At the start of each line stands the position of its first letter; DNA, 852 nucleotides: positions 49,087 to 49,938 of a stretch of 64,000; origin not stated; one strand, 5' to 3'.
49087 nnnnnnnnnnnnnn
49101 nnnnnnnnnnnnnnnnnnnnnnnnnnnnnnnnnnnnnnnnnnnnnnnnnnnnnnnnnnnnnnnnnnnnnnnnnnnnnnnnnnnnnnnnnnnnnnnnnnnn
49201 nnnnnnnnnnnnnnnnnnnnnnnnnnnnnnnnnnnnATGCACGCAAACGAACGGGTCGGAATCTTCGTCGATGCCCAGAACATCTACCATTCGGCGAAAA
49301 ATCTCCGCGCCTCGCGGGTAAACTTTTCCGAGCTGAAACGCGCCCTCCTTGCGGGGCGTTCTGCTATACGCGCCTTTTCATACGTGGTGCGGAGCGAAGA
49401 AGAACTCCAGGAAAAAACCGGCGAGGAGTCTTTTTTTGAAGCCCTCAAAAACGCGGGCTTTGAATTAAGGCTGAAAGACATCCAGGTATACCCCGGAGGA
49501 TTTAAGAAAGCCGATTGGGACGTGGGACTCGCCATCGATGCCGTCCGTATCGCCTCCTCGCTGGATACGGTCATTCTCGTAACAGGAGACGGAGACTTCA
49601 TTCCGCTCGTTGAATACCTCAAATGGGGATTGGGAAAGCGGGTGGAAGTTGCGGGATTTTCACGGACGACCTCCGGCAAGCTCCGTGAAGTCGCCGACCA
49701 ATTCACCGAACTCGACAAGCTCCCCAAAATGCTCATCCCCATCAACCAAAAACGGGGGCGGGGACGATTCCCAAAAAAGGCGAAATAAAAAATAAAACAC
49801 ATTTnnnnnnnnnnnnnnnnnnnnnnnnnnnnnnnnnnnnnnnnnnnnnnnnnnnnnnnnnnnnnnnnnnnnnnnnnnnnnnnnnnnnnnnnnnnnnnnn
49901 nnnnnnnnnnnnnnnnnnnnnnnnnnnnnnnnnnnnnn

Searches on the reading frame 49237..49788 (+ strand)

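Call 58: search_protein_families(library=pfam, proteins=[window:49237-49788:+], max_evalue=0.001)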
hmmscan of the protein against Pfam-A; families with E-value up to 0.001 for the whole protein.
window:49237-49788:+ (183 aa): 1 family
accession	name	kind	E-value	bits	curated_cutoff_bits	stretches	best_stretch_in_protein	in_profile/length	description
PF01936.24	NYN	-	6.9e-33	114.6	24.2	1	6-160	1-145/145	NYN domain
